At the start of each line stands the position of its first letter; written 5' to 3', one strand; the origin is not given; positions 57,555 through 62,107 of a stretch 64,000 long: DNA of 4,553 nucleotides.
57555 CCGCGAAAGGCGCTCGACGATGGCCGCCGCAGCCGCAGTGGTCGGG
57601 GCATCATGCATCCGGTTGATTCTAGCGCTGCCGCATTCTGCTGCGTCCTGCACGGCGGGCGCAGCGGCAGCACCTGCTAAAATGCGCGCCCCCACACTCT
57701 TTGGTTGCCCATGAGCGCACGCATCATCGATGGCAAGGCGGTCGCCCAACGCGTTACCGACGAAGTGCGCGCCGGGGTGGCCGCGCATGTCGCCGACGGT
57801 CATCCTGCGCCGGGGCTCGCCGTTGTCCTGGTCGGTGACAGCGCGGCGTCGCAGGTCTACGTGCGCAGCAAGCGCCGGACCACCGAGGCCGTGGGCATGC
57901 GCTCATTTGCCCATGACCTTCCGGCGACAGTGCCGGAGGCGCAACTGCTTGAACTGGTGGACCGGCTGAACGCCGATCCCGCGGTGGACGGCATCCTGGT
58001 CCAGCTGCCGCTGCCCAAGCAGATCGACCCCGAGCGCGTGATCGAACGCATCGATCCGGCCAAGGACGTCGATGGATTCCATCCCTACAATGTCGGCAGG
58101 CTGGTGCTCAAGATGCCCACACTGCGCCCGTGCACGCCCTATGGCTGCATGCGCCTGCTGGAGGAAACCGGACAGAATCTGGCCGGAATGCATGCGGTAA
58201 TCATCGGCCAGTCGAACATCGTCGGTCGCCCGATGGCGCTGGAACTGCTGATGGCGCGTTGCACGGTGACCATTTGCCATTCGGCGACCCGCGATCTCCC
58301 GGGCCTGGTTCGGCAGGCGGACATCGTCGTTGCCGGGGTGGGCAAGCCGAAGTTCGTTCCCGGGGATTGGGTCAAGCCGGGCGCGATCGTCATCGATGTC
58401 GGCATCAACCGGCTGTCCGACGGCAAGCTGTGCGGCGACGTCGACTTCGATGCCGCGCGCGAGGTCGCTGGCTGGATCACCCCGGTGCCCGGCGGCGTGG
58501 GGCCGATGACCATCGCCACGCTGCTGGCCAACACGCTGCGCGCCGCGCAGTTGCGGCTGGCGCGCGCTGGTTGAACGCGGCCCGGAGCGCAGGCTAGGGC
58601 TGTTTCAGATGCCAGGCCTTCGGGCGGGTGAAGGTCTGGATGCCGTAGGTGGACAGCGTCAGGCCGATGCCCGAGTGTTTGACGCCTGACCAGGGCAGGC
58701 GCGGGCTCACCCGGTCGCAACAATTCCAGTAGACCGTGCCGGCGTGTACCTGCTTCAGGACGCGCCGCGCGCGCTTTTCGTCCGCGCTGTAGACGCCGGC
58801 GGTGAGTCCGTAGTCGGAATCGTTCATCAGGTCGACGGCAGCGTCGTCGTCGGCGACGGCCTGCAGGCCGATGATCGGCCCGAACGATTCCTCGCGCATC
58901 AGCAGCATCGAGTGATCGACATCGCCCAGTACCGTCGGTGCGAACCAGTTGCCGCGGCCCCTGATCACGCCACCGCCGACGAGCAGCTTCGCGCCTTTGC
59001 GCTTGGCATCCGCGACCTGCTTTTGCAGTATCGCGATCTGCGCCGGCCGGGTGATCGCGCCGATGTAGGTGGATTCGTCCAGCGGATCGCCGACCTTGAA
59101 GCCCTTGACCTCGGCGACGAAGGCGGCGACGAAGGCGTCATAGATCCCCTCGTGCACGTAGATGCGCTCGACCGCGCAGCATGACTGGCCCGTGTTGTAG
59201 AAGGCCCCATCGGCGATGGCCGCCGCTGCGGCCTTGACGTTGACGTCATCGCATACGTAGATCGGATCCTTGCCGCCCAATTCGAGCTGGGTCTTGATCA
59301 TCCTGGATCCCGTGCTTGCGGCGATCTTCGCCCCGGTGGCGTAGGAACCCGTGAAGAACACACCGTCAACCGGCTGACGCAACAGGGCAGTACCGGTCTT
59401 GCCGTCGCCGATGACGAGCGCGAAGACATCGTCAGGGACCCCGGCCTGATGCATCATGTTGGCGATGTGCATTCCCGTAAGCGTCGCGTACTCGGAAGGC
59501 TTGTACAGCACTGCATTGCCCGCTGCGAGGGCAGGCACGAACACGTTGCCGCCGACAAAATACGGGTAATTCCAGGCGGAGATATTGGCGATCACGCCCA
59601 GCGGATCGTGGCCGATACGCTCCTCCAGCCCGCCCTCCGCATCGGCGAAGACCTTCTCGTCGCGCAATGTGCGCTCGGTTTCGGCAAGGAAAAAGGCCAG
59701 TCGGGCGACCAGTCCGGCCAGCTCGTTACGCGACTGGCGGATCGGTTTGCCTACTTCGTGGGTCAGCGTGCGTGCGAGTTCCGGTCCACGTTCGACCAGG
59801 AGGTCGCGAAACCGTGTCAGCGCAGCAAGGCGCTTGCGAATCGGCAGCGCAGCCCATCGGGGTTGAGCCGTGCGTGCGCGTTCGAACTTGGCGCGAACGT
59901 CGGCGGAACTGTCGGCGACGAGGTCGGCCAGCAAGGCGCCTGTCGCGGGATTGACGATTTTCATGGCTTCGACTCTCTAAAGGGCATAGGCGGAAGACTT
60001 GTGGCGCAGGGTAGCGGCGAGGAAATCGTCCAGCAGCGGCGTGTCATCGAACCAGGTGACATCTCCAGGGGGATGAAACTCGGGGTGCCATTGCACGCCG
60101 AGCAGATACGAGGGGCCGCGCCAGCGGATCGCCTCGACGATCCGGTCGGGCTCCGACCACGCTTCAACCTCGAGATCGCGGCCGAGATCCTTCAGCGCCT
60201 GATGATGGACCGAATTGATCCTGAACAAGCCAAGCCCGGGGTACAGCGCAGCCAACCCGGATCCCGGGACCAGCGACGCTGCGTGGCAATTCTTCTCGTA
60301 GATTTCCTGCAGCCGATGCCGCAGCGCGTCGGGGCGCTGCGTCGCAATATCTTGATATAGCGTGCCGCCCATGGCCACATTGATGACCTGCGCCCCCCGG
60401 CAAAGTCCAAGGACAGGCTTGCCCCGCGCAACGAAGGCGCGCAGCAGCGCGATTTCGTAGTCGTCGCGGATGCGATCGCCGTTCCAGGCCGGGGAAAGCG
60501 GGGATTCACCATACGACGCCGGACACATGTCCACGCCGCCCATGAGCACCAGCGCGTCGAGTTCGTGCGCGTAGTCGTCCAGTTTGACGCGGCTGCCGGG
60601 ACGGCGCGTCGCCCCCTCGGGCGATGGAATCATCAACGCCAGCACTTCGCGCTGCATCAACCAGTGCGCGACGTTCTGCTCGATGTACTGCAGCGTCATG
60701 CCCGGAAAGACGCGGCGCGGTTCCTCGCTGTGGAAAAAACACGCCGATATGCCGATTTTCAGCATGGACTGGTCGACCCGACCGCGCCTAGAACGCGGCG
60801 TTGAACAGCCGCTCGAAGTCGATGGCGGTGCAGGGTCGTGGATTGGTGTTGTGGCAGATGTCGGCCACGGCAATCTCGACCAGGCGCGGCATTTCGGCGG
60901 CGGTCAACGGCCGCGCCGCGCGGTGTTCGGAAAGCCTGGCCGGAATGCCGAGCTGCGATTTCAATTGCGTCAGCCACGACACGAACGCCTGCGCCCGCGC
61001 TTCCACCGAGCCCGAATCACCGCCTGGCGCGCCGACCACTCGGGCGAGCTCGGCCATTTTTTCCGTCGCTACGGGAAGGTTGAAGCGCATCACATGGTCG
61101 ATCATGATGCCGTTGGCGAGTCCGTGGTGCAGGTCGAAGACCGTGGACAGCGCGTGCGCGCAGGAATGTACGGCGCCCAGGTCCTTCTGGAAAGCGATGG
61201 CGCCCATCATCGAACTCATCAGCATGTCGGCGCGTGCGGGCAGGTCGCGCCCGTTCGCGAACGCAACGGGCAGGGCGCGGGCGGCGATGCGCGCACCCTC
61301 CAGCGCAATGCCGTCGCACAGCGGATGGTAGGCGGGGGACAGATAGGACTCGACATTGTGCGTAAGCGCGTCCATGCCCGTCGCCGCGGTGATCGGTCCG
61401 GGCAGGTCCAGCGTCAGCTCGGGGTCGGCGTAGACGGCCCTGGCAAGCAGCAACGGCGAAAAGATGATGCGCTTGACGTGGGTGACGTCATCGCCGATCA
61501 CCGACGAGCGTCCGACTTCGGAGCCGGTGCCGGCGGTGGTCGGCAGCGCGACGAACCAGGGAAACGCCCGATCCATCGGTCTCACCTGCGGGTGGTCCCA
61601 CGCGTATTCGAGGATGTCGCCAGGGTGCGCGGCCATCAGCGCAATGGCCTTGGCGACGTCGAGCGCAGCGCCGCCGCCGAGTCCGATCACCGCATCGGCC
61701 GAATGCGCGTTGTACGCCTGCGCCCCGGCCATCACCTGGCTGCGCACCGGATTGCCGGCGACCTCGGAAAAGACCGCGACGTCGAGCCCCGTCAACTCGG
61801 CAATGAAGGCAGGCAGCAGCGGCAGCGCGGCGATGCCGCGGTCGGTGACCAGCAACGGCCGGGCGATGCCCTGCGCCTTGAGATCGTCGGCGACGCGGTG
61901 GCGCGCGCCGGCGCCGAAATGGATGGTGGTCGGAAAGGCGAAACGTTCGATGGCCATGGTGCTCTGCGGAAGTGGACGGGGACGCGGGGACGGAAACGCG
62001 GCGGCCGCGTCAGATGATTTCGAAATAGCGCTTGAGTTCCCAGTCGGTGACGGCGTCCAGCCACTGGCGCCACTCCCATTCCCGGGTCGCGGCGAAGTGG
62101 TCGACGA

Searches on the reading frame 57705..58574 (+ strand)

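Call 48: search_protein_families(library=ncbifam, proteins=[window:57705-58574:+], max_evalue=1e-10)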
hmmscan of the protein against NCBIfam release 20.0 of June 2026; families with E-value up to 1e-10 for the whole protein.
window:57705-58574:+ (289 aa): 30 families (the best 25 are shown)
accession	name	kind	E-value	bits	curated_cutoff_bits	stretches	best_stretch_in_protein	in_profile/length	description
NF008058.0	PRK10792.1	equivalog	3.6e-136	452.7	355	1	3-282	1-280/285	bifunctional methylenetetrahydrofolate dehydrogenase/methenyltetrahydrofolate cyclohydrolase FolD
NF010785.0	PRK14188.1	subfamily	3.1e-121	403.9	396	1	4-282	2-287/297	bifunctional methylenetetrahydrofolate dehydrogenase/methenyltetrahydrofolate cyclohydrolase FolD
NF010786.0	PRK14189.1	subfamily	6.8e-121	402.7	421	1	3-282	1-279/285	bifunctional methylenetetrahydrofolate dehydrogenase/methenyltetrahydrofolate cyclohydrolase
NF010787.0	PRK14191.1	equivalog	2.6e-110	368.1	423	1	6-286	2-282/285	bifunctional methylenetetrahydrofolate dehydrogenase/methenyltetrahydrofolate cyclohydrolase FolD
NF010790.0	PRK14194.1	equivalog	7.8e-110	366.8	508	1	3-284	2-285/301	bifunctional methylenetetrahydrofolate dehydrogenase/methenyltetrahydrofolate cyclohydrolase FolD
NF010781.0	PRK14184.1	equivalog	1.1e-109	365.9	438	1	6-284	2-283/286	bifunctional 5,10-methylene-tetrahydrofolate dehydrogenase/ 5,10-methylene-tetrahydrofolate cyclohydrolase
NF010776.0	PRK14179.1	equivalog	1.1e-103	346.3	445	1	6-284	3-281/284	bifunctional methylenetetrahydrofolate dehydrogenase/methenyltetrahydrofolate cyclohydrolase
NF010775.0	PRK14178.1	equivalog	1.1e-102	343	465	1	7-287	2-277/279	bifunctional methylenetetrahydrofolate dehydrogenase/methenyltetrahydrofolate cyclohydrolase FolD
NF010780.0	PRK14183.1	equivalog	2.5e-102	341.9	480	1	6-284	2-280/283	bifunctional 5,10-methylene-tetrahydrofolate dehydrogenase/ 5,10-methylene-tetrahydrofolate cyclohydrolase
NF010783.0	PRK14186.1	equivalog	6.6e-102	340.6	333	1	5-283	2-284/297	bifunctional methylenetetrahydrofolate dehydrogenase/methenyltetrahydrofolate cyclohydrolase FolD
NF010779.0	PRK14182.1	equivalog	1.5e-100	336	537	1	6-282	2-278/282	bifunctional 5,10-methylene-tetrahydrofolate dehydrogenase/ 5,10-methylene-tetrahydrofolate cyclohydrolase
NF010784.0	PRK14187.1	equivalog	1.8e-100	335.9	486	1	3-282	1-285/300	bifunctional methylenetetrahydrofolate dehydrogenase/methenyltetrahydrofolate cyclohydrolase FolD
NF010766.0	PRK14169.1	equivalog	4.8e-100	334.7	450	1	6-285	3-281/283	bifunctional methylenetetrahydrofolate dehydrogenase/methenyltetrahydrofolate cyclohydrolase FolD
NF010767.0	PRK14170.1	equivalog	4e-98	327.9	559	1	6-282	3-278/284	bifunctional methylenetetrahydrofolate dehydrogenase/methenyltetrahydrofolate cyclohydrolase FolD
NF010770.0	PRK14173.1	equivalog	1.3e-96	323.2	411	1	3-286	1-283/287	bifunctional 5,10-methylene-tetrahydrofolate dehydrogenase/ 5,10-methylene-tetrahydrofolate cyclohydrolase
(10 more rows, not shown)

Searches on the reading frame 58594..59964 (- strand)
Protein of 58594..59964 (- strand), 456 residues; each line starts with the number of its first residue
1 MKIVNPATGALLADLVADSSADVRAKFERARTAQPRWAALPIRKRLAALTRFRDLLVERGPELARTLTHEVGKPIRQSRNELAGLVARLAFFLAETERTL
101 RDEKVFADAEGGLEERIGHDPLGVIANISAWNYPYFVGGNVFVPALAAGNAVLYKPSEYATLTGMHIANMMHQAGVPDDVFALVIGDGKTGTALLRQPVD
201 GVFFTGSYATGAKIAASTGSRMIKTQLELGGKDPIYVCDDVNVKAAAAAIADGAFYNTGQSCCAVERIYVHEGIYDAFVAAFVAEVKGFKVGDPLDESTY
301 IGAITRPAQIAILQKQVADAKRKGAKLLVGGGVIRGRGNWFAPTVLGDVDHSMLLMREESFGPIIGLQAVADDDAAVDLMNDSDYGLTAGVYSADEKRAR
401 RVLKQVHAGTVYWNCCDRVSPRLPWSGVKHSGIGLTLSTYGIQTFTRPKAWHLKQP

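Call 48: search_protein_families(library=ncbifam, proteins=[window:58594-59964:-], max_evalue=1e-10)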
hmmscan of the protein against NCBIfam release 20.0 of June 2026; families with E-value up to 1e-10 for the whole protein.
window:58594-59964:- (456 aa): 39 families (the best 25 are shown)
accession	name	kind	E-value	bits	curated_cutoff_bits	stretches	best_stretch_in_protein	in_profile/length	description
NF006916.0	PRK09407.1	equivalog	1.1e-115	387.2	521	1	2-449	37-488/526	succinic semialdehyde dehydrogenase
NF010000.0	PRK13473.1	subfamily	2e-103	346.6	615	1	1-449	19-468/475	aminobutyraldehyde dehydrogenase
TIGR01804.1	BADH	equivalog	1.6e-100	336.8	668.6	1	2-447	16-465/467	betaine-aldehyde dehydrogenase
NF009725.0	PRK13252.1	equivalog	6.2e-100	334.9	593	1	2-450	25-476/488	betaine-aldehyde dehydrogenase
NF006915.0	PRK09406.1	equivalog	2.5e-94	316.7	730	1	3-449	5-452/457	NADP-dependent succinic semialdehyde dehydrogenase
TIGR01780.1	SSADH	subfamily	2.3e-90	303.6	646.35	1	3-447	1-446/448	succinate-semialdehyde dehydrogenase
TIGR02299.1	HpaE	equivalog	2.6e-90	303.4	638.35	1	4-453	21-476/488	5-carboxymethyl-2-hydroxymuconate semialdehyde dehydrogenase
NF045736.1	PaDhStyDRhodo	equivalog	5.4e-87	292.3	800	1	4-449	23-473/479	phenylacetaldehyde dehydrogenase StyD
NF040648.1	lactal_redase_Meth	equivalog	1.9e-86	290.9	650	1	2-449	14-458/463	lactaldehyde dehydrogenase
NF007497.0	PRK10090.1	equivalog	4.5e-85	286.2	500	1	2-449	25-473/480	aldehyde dehydrogenase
NF042989.1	AldDh_AldH_Clos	equivalog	1.2e-84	284.7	800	1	3-449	5-453/458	aldehyde dehydrogenase AldH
NF010575.0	PRK13968.1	equivalog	1.9e-84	284.5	855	1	4-446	12-452/462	succinate-semialdehyde dehydrogenase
NF042993.1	AlphKGSA_gudD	equivalog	2.6e-81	273.8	770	1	3-431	23-457/481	alpha-ketoglutaric semialdehyde dehydrogenase GucD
TIGR03374.1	ABALDH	equivalog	1.1e-80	271.8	909.3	1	3-446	20-464/472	aminobutyraldehyde dehydrogenase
NF045735.1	PaDhStyDPseudo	equivalog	1.8e-79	267.7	850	1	2-449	21-477/483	phenylacetaldehyde dehydrogenase StyD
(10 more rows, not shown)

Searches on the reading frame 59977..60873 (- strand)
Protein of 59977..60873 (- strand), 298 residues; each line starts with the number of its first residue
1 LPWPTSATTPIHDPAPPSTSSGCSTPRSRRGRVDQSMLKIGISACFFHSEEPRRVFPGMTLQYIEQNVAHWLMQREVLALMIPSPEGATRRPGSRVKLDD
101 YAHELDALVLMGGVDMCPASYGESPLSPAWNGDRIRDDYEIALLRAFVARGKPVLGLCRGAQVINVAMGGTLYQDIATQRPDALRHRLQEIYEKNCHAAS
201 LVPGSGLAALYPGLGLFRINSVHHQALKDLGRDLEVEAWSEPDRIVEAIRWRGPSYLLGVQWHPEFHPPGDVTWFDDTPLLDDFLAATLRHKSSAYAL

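Call 48: search_protein_families(library=ncbifam, proteins=[window:59977-60873:-], max_evalue=1e-10)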
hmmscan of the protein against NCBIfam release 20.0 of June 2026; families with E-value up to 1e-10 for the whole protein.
window:59977-60873:- (298 aa): 2 families
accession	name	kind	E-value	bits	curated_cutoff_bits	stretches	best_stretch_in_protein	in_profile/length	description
NF008471.0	PRK11366.1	equivalog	4.2e-24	85.4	266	1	98-267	55-226/254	gamma-glutamyl-gamma-aminobutyrate hydrolase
NF045546.1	GCDPHdlase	equivalog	2.2e-13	50.7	250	0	95-174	45-116/198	gamma-glutamyl-CDP-amidate hydrolase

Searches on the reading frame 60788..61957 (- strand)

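Call 88: search_protein_families(library=ncbifam, proteins=[window:60788-61957:-], max_evalue=1e-10)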
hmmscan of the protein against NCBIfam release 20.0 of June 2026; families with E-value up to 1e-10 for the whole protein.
window:60788-61957:- (389 aa): 13 families
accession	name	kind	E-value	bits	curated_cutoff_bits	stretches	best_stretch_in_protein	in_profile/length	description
NF058672.1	4HyButDHCUPNE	equivalog_domain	1.5e-97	327.1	500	1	8-388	6-377/378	4-hydroxybutyrate dehydrogenase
NF041833.1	Fe_ADH_ErcA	equivalog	1.6e-80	271.1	550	1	4-389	4-382/382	alcohol dehydrogenase-like regulatory protein ErcA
TIGR02638.1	lactal_redase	equivalog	6.1e-77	259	523.15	1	5-385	3-379/379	lactaldehyde reductase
NF053866.1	CholDhdGbsBBac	equivalog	9.2e-76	255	550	1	3-389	9-391/392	choline dehydrogenase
NF007911.0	PRK10624.1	equivalog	1.9e-67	227.8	537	1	4-388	3-381/382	lactaldehyde reductase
NF010378.0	PRK13805.1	equivalog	1.7e-61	208.2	951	1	6-388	459-863/872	bifunctional acetaldehyde-CoA/alcohol dehydrogenase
NF050025.1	SulfAcetaldRedSarD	equivalog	8.9e-58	196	700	1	12-387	11-383/385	sulfoacetaldehyde reductase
NF007363.0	PRK09860.1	equivalog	2.6e-56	191.4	581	1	1-388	1-382/383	L-threonine dehydrogenase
NF011998.0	PRK15454.1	equivalog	8.9e-48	162.9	556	1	4-388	22-394/395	ethanolamine utilization ethanol dehydrogenase EutG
TIGR03405.1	Phn_Fe-ADH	equivalog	3.5e-43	147.7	423.7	1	8-327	3-318/355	iron-containing alcohol dehydrogenase PsrA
TIGR04266.1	NDMA_methanol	equivalog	1.6e-42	145.8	625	1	6-346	14-355/420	NDMA-dependent methanol dehydrogenase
NF011717.0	PRK15138.1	equivalog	7.5e-20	71.3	645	1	8-367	8-368/387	alcohol dehydrogenase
NF041822.1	daptide_DH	equivalog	2.2e-17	63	300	1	35-219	4-190/363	daptide-type RiPP biosynthesis dehydogenase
